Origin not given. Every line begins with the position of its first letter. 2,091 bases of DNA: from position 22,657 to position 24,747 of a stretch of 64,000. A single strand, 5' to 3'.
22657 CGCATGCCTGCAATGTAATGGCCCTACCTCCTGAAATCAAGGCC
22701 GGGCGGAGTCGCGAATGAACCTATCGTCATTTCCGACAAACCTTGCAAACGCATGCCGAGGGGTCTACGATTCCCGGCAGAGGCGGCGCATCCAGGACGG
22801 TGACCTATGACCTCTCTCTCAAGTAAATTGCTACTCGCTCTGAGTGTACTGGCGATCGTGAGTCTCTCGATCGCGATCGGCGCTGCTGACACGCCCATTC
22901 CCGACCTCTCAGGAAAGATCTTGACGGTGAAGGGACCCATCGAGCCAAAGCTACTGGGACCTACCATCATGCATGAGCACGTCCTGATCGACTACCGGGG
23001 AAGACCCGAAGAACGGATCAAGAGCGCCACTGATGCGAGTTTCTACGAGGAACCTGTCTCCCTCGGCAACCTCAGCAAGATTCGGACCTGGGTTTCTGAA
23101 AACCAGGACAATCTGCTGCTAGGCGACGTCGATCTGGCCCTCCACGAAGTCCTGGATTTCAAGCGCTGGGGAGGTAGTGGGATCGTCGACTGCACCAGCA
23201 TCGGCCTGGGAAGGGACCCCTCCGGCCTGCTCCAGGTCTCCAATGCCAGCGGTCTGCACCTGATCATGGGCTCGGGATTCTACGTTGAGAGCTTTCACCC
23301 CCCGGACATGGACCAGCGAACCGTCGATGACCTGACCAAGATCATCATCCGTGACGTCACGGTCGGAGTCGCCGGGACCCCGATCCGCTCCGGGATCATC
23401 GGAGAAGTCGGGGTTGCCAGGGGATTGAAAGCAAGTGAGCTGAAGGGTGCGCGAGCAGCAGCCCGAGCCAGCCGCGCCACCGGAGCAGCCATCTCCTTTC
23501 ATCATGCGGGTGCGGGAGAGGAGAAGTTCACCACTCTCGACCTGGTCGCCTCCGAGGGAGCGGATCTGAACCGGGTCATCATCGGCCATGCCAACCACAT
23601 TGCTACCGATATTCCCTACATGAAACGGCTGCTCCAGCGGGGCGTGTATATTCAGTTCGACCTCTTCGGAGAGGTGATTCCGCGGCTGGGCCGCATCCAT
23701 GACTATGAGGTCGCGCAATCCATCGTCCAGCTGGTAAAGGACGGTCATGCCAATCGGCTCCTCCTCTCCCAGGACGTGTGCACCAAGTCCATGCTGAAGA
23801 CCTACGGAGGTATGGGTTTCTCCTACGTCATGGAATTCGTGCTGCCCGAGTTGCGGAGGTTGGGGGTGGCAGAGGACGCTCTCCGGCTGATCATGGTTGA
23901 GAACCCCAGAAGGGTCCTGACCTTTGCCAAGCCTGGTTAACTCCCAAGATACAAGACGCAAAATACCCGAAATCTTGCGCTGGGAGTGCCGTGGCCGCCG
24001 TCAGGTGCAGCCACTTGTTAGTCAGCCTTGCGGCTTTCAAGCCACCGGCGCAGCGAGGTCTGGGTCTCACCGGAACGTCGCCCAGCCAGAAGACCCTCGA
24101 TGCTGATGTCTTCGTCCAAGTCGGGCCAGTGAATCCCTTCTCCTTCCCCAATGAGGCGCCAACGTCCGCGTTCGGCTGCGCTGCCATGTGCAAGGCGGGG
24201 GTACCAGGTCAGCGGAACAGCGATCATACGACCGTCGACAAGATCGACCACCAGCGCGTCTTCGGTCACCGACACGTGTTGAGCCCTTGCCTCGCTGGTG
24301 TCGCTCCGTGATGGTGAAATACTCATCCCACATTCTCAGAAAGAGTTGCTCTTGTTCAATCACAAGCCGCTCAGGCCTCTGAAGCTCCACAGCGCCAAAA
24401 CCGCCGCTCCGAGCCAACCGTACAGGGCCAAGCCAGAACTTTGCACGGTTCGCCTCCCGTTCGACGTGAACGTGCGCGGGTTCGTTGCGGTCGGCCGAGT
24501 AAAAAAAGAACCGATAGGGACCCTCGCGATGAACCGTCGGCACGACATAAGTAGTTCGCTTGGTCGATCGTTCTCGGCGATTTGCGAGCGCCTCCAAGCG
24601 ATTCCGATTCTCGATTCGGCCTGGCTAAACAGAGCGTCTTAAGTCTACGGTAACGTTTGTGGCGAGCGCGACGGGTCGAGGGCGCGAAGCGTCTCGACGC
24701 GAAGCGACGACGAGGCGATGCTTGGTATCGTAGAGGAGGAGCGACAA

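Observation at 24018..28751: A 4.7-kb toxin-antitoxin island with one toxin killed by an in-frame stop and a decayed duplicate module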

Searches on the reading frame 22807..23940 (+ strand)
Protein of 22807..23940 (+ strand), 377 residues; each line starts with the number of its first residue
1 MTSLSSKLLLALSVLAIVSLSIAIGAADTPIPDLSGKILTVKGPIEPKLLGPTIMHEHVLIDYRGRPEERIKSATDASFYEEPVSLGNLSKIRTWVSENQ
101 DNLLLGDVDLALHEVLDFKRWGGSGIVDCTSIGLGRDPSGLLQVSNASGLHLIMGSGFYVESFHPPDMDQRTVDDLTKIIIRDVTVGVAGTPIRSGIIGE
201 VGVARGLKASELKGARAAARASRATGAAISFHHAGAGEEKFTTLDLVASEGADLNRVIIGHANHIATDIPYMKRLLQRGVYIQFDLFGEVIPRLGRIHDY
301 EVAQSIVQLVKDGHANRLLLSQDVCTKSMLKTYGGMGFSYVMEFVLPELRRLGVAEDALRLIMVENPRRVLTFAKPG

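Call 13: find_encoding_contigs(protein=window:22807-23940:+, flank=10000, max_places=6)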
Protein window:22807-23940:+ (377 aa): no gene with exactly this product is on record in the collection.

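Call 26: find_related_loci(query=window:22807-23940:+, collection=genome_contigs, flank=10000)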
Query window:22807-23940:+ (377 aa) in genome_contigs; peptide patterns used: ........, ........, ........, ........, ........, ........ (x = any residue, [..] = any of these).
96 stretches matched a pattern; 24 encode a relative of the query (tblastn E <= 1e-3); 24 distinct loci.
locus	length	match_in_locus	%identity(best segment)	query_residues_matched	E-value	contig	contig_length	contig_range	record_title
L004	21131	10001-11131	93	1-377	0e+0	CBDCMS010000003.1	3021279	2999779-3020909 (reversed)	MAG: Acidobacteriota bacterium isolate d2208f9c-dc62-4c60-9894-974f31c88c53 genome assembly, contig: contig_3, whole gen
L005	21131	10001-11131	92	1-377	0e+0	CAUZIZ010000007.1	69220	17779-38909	MAG: Acidobacteria bacterium UBA6911 isolate CB27_Tmax.123 genome assembly, contig: Ga0310121_10000161, whole genome sho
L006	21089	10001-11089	94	15-377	0e+0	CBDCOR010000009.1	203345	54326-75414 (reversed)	MAG: Acidobacteriota bacterium isolate 12027c94-f6f4-4eaf-a87d-71b3b0204df9 genome assembly, contig: contig_9, whole gen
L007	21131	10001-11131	90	1-377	0e+0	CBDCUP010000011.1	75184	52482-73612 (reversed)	MAG: Acidobacteriota bacterium isolate 16872849-4fb5-44c6-903f-51e044fd3cdf genome assembly, contig: contig_11, whole ge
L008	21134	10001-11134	75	1-377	0e+0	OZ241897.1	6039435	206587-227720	MAG: Acidobacteriota bacterium isolate 7b4b86e9-9a4d-44db-aaa0-056d26db6e00 genome assembly, chromosome: 1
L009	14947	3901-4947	66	26-376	3e-159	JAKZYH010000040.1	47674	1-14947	MAG: Acidobacteriota bacterium isolate Langseth_Bin_00184 Langseth_Bin_00184_000000000040, whole genome shotgun sequence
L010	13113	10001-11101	51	25-376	1e-103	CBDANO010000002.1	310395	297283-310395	MAG: Dehalococcoidia bacterium isolate 1dff0245-5182-46b0-9be5-142435b856ce genome assembly, contig: contig_2, whole gen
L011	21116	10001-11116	44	22-377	2e-97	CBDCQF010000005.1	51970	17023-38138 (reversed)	MAG: Dehalococcoidia bacterium isolate 8589e614-779c-4ca0-8cdb-dbf8187772a7 genome assembly, contig: contig_5, whole gen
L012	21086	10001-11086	45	33-376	1e-92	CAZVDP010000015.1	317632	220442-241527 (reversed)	MAG TPA_asm: uncultured Dehalococcoidia bacterium isolate SRP092796_co1_737 genome assembly, contig: k141_7995940, whole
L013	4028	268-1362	40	1-376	3e-84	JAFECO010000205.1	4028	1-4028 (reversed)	MAG: Proteobacteria bacterium isolate SZAS-35 LIN-428__205__length-4028, whole genome shotgun sequence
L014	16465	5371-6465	39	1-376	2e-83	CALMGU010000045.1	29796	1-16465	MAG TPA_asm: uncultured Alphaproteobacteria bacterium isolate SRR1772176_bin.6_CONCOCT_v1.1_MAG genome assembly, contig:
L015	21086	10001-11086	45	32-377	5e-94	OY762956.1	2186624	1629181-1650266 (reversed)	MAG: Dehalococcoidia bacterium isolate caf6cba7-c187-4a53-abc2-184ab5dfaca7 genome assembly, chromosome: 1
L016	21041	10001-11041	41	33-373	5e-75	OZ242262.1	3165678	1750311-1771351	MAG: Dehalococcoidia bacterium isolate ad06fa00-f9d4-4df5-aac3-c9777a52e3f0 genome assembly, chromosome: 1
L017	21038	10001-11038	41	33-373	6e-74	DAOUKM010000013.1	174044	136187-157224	MAG TPA_asm: Dehalococcoidia bacterium isolate S5_329 k113_106695, whole genome shotgun sequence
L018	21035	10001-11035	40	34-373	1e-73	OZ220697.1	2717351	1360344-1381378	MAG: Dehalococcoidia bacterium isolate 552d0281-56ae-4b1c-9010-7409b7828556 genome assembly, chromosome: 1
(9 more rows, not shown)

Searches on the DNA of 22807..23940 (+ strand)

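Call 75: search_with_rna_model(model_id=R1, sources=[L004, L005, L006, L007], filters=off, max_evalue=10, show_alignments=4)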
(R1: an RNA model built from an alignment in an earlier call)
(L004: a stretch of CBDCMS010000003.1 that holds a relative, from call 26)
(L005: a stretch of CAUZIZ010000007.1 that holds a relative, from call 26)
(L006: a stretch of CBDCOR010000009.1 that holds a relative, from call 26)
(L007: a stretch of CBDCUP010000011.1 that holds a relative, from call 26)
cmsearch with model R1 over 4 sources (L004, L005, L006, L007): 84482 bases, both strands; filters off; matches with E-value up to 10: 3.
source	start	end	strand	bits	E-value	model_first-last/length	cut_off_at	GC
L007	16146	16227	+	12.6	1.8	1-71/71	no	0.56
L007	16681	16720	+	11.9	2.7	1-71/71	no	0.57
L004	3378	3451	+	11.1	4.2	1-71/71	no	0.54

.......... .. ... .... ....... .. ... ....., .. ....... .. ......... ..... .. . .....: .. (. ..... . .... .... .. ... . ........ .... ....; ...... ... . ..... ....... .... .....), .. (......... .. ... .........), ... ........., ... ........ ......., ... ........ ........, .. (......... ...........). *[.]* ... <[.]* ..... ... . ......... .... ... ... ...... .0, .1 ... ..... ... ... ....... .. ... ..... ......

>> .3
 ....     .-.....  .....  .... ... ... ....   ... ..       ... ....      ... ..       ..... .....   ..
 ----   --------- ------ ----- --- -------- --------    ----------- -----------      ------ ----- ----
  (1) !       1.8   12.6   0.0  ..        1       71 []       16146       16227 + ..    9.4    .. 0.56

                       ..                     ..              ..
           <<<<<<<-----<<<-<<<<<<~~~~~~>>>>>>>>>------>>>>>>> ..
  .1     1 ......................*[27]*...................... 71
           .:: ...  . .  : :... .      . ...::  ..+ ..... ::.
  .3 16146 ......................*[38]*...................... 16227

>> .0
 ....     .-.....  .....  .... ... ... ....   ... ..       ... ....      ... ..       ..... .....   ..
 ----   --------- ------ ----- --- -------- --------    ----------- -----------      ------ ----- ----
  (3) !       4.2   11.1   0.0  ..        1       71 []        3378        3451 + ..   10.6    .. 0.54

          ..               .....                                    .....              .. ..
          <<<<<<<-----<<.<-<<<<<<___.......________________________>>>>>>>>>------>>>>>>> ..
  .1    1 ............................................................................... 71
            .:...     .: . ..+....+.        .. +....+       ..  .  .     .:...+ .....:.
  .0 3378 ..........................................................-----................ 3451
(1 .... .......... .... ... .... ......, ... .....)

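Call 76: search_with_rna_model(model_id=R1, sources=[L008, L009, L028, L035], filters=off, max_evalue=10, show_alignments=0)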
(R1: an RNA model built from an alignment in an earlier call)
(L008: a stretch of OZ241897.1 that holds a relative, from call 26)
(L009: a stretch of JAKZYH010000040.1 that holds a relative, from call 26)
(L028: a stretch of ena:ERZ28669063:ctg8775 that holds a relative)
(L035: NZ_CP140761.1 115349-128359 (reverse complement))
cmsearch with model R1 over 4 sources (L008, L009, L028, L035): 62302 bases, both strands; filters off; matches with E-value up to 10: 12.
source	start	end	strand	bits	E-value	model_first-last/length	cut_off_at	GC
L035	973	1032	-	78.8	8e-17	1-71/71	no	0.55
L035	3378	3437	-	72.6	2.6e-15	1-71/71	no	0.63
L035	462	521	-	71.5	4.9e-15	1-71/71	no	0.53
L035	4234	4293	-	70.3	9.7e-15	1-71/71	no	0.57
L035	1829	1898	-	69.9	1.2e-14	1-71/71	no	0.6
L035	4907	4977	-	25.4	0.001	1-71/71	no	0.52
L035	462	521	+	19.6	0.026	1-71/71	no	0.53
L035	973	1032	+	11.5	2.5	1-71/71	no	0.55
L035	4234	4293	+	10.4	4.7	1-71/71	no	0.57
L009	7096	7126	+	9.6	7.6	21-51/71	no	0.68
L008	19469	19527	+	9.5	8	1-71/71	no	0.63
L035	1829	1898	+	9.4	8.4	1-71/71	no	0.6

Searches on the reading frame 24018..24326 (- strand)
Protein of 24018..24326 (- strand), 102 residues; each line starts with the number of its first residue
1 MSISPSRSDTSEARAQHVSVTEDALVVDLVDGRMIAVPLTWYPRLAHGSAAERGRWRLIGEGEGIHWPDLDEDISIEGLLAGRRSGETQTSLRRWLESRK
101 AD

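Call 6: search_protein_families(library=pfam, max_evalue=0.1, proteins=[window:24018-24326:-])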
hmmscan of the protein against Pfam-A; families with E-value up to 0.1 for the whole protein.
window:24018-24326:- (102 aa): 1 family
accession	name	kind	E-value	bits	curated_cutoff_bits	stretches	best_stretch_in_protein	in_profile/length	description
PF10387.14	DUF2442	-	2.1e-22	79.5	23.9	1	17-84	3-71/72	Protein of unknown function (DUF2442)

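Call 7: search_protein_families(library=ncbifam, max_evalue=0.1, proteins=[window:24018-24326:-])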
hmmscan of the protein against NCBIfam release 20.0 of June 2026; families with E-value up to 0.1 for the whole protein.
window:24018-24326:- (102 aa): 0 families

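Call 8: search_protein_families(library=padloc, max_evalue=0.1, proteins=[window:24018-24326:-])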
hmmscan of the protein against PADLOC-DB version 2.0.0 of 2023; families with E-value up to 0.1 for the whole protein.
window:24018-24326:- (102 aa): 0 families

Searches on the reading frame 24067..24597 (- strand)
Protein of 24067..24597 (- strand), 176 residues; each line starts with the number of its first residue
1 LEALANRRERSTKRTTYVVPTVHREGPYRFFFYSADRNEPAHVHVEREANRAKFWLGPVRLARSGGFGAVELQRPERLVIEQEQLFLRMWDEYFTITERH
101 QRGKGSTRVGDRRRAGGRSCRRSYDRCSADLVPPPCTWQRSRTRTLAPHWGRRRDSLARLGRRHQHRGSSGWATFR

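Call 6: search_protein_families(library=pfam, max_evalue=0.1, proteins=[window:24067-24597:-])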
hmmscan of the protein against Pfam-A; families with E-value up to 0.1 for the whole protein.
window:24067-24597:- (176 aa): 1 family
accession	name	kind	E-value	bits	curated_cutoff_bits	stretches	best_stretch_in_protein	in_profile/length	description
PF13711.11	DUF4160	-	6.7e-14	52.3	23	1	28-90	2-64/65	Domain of unknown function (DUF4160)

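Call 7: search_protein_families(library=ncbifam, max_evalue=0.1, proteins=[window:24067-24597:-])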
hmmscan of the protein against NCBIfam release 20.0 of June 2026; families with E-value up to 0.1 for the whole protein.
window:24067-24597:- (176 aa): 0 families

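Call 8: search_protein_families(library=padloc, max_evalue=0.1, proteins=[window:24067-24597:-])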
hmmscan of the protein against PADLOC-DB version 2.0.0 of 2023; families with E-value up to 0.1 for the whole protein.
window:24067-24597:- (176 aa): 0 families

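Call 83: search_dna_similar(query=window:24070-24597:-, collection=plasmids, mode=protein, max_rows=12, max_evalue=0.001)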
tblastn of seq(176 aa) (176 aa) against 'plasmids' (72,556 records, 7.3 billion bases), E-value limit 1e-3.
Records with a match: 36; places in all: 36; records where one place covers at least 80% of the query: 0.
Best place of each record, by identity: <60% 36.
By first word of the organism name: Pantoea 11; Aeromonas 6; Erwinia 3; Salmonella 2; Klebsiella 2; Duffyella 2; Citrobacter 1; Legionella 1; Serratia 1; Acetobacteraceae 1; and 6 more.
By predicted mobility (MOB-suite, as given by PLSDB): non-mobilizable 23; mobilizable 8; conjugative 5.
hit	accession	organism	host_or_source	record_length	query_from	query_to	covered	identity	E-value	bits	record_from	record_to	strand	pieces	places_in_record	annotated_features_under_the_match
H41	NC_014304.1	Erwinia billingiae Eb661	-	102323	19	140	69%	34.9%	8e-12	69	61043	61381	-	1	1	DUF4160 domain-containing protein | DUF2442 domain-containing protein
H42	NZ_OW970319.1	Pantoea agglomerans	Olive knot caused by Pseudomonas ...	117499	19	140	69%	34.9%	8e-12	69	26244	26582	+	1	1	DUF4160 domain-containing protein | DUF2442 domain-containing protein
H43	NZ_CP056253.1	Citrobacter sp. RHBSTW-00903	culture,Wastewater influent sample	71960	19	137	68%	34.9%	9e-12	69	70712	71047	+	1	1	DUF4160 domain-containing protein | DUF2442 domain-containing protein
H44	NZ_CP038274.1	Legionella israelensis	cell culture,water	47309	19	95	44%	51.9%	4e-15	79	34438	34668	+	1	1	DUF4160 domain-containing protein | DUF2442 domain-containing protein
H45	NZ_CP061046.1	Salmonella enterica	bacterial culture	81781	18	95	44%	50.0%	1e-15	81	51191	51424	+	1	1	DUF4160 domain-containing protein | DUF2442 domain-containing protein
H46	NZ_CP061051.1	Salmonella enterica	bacterial culture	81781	18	95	44%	50.0%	1e-15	81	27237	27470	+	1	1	DUF4160 domain-containing protein | DUF2442 domain-containing protein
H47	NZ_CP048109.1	Klebsiella michiganensis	Bactrocera dorsalis,cell culture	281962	18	95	44%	50.6%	2e-9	85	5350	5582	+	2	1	none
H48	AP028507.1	Serratia marcescens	-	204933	18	95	44%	48.7%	6e-16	81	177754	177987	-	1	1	hypothetical protein (x2)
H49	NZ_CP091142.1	Aeromonas veronii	zebrafish,mixed culture,gut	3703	10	95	49%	43.8%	7e-11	67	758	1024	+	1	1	DUF4160 domain-containing protein | hypothetical protein | DUF2442 domain-containing protein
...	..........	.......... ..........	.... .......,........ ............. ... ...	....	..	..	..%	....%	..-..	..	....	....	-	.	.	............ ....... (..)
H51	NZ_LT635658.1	Aeromonas caviae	-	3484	19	95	44%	47.5%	3e-11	68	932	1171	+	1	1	DUF4160 domain-containing protein | DUF2442 domain-containing protein | hypothetical protein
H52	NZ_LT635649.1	Aeromonas hydrophila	-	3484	19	95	44%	47.5%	3e-11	68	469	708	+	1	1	DUF4160 domain-containing protein | DUF2442 domain-containing protein | hypothetical protein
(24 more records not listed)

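Call 84: get_annotated_region(hit=H45, flank=500)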
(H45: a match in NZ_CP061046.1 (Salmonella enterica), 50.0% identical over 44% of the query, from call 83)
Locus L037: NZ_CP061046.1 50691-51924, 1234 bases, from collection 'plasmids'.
description: Salmonella enterica subsp. enterica serovar Typhimurium strain BBS1406 plasmid pSGI4, complete sequence
organism: Salmonella enterica (NCBI taxid 90371)
taxonomy: Bacteria; Pseudomonadota; Gammaproteobacteria; Enterobacterales; Enterobacteriaceae; Salmonella; Salmonella enterica
host: -; source: bacterial culture; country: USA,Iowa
typing (MOB-suite, as given by PLSDB): non-mobilizable; mating-pair formation MPF_F
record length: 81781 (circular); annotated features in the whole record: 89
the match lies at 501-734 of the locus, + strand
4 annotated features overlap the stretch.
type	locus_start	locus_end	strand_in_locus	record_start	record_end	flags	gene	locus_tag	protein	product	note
CDS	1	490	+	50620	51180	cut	-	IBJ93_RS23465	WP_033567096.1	single-stranded DNA-binding protein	-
CDS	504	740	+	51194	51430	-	-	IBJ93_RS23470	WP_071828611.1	DUF4160 domain-containing protein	-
CDS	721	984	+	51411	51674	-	-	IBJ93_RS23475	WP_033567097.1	DUF2442 domain-containing protein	-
CDS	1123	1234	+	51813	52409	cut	-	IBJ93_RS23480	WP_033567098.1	PilL N-terminal domain-containing protein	-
